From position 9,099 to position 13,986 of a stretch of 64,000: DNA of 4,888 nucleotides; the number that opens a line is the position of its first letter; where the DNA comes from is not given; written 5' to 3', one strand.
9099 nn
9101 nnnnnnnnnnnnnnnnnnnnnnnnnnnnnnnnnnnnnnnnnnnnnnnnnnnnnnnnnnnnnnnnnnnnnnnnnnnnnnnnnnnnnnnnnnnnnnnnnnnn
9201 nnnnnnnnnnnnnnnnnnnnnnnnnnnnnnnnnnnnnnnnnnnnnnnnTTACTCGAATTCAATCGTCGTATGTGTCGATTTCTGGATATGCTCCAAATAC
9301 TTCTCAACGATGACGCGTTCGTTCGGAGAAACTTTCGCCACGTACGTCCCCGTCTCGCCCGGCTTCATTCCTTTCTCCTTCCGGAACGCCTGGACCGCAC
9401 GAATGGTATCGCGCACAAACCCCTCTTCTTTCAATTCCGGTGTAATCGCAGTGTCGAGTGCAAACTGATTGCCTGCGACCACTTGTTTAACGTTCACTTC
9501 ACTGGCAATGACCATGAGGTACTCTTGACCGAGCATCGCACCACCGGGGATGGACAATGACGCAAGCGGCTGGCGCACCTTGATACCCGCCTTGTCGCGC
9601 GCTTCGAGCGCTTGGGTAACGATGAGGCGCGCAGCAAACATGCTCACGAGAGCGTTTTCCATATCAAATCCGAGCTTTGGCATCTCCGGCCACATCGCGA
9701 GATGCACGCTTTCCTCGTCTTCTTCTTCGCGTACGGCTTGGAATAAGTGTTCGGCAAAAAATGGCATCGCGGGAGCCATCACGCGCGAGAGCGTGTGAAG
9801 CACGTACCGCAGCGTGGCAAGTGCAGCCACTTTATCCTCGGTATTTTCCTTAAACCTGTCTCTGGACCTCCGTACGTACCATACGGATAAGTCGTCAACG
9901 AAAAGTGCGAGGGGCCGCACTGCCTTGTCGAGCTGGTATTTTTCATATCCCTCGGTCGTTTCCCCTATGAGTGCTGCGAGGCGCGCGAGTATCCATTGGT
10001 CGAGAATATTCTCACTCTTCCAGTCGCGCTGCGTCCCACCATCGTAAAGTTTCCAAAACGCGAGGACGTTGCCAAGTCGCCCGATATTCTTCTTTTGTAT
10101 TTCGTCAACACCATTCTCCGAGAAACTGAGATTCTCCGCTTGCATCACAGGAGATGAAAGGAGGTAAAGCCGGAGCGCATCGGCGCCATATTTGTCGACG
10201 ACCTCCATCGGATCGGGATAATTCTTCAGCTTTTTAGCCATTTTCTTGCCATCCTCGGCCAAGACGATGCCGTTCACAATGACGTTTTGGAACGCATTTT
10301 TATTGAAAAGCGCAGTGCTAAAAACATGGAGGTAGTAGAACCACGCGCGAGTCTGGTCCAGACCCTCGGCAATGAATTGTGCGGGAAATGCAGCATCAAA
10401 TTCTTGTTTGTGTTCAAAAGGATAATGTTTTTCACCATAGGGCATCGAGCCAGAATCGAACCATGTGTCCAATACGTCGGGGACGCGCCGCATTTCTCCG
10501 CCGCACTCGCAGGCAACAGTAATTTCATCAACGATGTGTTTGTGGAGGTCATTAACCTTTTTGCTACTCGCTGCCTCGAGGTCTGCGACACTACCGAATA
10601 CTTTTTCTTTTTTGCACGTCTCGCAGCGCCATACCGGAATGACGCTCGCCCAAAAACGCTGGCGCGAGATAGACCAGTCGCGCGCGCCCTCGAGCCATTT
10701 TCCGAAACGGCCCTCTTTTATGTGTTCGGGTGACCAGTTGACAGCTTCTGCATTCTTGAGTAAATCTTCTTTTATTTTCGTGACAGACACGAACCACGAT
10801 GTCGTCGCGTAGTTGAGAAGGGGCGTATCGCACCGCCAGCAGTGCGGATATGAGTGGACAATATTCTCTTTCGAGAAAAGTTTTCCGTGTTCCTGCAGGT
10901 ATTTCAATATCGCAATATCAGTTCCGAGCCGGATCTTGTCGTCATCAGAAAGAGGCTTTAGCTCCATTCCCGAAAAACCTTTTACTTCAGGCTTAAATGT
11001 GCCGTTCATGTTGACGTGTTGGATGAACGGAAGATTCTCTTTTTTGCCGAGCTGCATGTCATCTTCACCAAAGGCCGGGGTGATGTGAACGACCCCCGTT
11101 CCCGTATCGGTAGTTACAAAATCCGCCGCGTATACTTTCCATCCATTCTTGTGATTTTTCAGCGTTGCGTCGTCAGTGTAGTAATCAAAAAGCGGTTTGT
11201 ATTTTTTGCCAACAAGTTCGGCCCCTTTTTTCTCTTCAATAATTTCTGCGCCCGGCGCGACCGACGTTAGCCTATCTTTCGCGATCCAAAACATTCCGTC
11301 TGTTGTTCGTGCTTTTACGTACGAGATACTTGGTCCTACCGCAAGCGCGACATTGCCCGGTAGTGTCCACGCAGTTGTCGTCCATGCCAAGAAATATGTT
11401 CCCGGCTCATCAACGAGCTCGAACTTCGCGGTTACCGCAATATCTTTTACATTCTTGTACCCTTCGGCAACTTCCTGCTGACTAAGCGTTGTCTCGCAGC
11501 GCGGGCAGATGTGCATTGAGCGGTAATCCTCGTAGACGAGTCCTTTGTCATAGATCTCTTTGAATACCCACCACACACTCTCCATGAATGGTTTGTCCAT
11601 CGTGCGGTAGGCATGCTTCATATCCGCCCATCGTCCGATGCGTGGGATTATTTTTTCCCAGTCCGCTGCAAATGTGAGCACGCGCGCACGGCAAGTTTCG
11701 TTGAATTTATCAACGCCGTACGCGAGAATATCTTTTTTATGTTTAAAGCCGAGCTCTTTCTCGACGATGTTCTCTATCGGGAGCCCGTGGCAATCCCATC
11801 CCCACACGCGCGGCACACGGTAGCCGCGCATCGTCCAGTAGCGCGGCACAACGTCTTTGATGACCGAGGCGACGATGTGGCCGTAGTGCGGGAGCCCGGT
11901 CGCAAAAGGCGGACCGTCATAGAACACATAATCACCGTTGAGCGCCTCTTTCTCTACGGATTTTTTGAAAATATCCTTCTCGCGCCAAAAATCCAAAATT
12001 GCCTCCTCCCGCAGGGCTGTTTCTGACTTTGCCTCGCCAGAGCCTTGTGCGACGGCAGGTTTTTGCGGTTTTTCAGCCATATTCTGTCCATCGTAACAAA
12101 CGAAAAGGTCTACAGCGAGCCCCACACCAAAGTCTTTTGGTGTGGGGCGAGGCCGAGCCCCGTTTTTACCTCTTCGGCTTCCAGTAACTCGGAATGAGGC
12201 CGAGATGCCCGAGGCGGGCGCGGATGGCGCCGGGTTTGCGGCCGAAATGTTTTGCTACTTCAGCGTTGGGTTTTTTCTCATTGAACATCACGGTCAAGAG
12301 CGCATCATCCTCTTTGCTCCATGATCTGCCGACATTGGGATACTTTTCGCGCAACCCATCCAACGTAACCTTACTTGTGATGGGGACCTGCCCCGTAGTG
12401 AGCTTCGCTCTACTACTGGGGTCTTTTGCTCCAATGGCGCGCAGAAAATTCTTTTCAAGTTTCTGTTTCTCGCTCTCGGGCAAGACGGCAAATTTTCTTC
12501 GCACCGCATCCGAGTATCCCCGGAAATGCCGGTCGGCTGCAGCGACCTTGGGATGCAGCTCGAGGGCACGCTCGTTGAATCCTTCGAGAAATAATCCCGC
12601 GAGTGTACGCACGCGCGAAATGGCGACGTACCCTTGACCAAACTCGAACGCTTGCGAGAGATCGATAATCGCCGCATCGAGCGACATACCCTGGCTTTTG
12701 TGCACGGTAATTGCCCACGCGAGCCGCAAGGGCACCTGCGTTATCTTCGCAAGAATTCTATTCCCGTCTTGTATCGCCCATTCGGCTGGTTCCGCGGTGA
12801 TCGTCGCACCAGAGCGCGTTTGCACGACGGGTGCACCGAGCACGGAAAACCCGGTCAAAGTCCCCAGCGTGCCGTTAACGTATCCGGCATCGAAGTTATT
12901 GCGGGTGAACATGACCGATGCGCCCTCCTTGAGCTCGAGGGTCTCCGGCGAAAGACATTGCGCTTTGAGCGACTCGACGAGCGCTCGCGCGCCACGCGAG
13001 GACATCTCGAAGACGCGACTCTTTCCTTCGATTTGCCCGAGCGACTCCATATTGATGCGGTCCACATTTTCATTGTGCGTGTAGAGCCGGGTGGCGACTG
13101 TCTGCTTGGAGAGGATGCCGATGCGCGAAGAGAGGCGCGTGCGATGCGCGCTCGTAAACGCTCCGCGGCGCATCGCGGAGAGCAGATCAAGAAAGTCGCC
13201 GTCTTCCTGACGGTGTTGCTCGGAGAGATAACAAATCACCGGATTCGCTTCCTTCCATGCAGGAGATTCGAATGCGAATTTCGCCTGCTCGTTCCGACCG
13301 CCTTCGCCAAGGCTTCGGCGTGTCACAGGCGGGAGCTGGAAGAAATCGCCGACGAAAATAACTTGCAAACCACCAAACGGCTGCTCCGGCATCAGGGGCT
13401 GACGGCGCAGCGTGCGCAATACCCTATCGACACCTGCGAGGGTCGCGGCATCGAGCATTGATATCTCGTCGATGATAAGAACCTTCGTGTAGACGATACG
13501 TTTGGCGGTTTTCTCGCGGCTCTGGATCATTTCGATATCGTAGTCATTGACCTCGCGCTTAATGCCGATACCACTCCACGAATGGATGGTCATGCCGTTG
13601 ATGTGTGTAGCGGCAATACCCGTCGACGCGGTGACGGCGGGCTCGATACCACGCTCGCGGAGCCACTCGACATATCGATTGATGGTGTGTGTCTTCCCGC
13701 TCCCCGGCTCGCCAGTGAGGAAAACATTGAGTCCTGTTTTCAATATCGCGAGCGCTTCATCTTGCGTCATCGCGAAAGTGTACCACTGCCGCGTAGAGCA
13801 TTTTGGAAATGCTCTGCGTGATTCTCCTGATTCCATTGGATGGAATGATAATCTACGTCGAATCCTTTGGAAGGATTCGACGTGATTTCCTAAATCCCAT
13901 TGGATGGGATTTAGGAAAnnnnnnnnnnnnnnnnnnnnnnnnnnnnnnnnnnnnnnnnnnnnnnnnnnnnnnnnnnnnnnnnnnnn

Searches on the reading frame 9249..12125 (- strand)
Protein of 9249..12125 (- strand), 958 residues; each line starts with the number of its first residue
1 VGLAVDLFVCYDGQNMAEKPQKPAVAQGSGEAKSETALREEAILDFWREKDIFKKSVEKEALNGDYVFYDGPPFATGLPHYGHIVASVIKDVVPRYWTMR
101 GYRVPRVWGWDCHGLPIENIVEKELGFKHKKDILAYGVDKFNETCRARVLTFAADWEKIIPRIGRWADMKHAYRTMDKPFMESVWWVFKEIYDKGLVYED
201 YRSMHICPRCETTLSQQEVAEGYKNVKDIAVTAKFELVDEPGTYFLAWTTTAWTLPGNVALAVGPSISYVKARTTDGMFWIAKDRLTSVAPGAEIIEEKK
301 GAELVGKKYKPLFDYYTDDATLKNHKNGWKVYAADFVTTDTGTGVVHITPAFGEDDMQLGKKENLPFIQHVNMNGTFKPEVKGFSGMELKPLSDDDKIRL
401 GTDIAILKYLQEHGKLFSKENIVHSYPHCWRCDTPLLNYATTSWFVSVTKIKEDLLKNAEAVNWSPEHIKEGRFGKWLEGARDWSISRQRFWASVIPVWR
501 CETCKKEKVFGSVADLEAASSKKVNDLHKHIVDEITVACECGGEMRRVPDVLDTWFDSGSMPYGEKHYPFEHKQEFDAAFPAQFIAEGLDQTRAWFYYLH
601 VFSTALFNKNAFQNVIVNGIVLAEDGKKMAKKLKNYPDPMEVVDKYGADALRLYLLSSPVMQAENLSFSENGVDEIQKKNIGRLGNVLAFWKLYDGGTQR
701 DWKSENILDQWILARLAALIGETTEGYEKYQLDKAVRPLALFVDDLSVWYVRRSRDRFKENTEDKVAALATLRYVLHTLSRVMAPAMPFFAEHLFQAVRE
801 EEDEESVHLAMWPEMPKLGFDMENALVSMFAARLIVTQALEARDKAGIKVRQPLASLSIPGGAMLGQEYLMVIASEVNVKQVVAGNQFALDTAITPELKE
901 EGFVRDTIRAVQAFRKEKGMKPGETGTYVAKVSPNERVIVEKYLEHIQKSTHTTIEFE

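Call 8: search_protein_families(library=pfam, proteins=[window:9249-12125:-], max_evalue=0.001)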
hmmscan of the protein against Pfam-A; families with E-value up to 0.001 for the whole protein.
window:9249-12125:- (958 aa): 6 families
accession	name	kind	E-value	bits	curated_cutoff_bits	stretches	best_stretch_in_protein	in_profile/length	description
PF00133.28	tRNA-synt_1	-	2e-137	458.8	22.7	1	43-667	2-414/414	tRNA synthetases class I (I, L, M and V)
PF08264.19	Anticodon_1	-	8.3e-31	107.3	25.1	1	709-854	1-144/148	Anticodon-binding domain of tRNA ligase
PF09334.17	tRNA-synt_1g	-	2.7e-16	59.8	20.1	1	73-219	8-135/391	tRNA synthetases class I (M)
PF19302.4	DUF5915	-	1.7e-10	41.2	27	1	865-953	77-167/195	Domain of unknown function (DUF5915)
PF01406.26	tRNA-synt_1e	-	5.7e-05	23.1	27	0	603-675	229-298/301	tRNA synthetases class I (C) catalytic domain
PF13603.12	tRNA-synt_1_2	-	0.00076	19.5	25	0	329-374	98-143/185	Leucyl-tRNA synthetase, editing domain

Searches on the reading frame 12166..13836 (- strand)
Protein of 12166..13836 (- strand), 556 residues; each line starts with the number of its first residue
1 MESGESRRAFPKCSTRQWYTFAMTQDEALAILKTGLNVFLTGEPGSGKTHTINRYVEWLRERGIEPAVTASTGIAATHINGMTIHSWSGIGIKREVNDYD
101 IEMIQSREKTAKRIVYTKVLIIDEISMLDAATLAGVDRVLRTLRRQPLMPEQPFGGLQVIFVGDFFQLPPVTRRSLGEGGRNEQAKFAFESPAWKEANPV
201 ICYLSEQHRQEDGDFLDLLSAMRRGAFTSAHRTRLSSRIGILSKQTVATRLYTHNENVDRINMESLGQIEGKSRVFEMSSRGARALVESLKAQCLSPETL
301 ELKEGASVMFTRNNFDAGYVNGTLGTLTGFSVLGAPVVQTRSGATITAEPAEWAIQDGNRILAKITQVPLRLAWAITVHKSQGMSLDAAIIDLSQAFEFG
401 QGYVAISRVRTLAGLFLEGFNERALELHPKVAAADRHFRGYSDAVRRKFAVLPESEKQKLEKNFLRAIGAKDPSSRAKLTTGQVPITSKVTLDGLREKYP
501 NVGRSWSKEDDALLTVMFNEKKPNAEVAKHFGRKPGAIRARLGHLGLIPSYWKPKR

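Call 52: search_protein_families(library=pfam, proteins=[window:12166-13836:-], max_evalue=0.001)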
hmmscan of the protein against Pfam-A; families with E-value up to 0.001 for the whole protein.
window:12166-13836:- (556 aa): 9 families
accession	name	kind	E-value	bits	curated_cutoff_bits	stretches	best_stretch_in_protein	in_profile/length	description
PF05970.20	PIF1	-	1.5e-35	123.2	25.9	1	31-228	18-218/223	PIF1-like helicase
PF13245.12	AAA_19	-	1.5e-15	58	25.1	1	25-172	1-133/134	AAA domain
PF13604.12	AAA_30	-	2e-12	47.7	27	1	24-174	5-134/191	AAA domain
PF13401.12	AAA_22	-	4.7e-10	40.3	27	1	35-163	5-122/130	AAA domain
PF21530.3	Pif1_2B_dom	-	1.2e-08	34.9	23.9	1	286-330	2-47/47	DNA helicase Pif1, 2B domain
PF13538.12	UvrD_C_2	-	0.00014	22.1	27.4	1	372-413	1-49/52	UvrD-like helicase C-terminal domain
PF20720.3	nSTAND3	-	0.00041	20.5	27.2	1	26-70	8-52/155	Novel STAND NTPase 3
PF03266.21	NTPase_1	-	0.00045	20.6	23.9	0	37-64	1-28/168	NTPase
PF02689.20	Herpes_Helicase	-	0.00064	18.3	27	0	374-412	731-771/808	Helicase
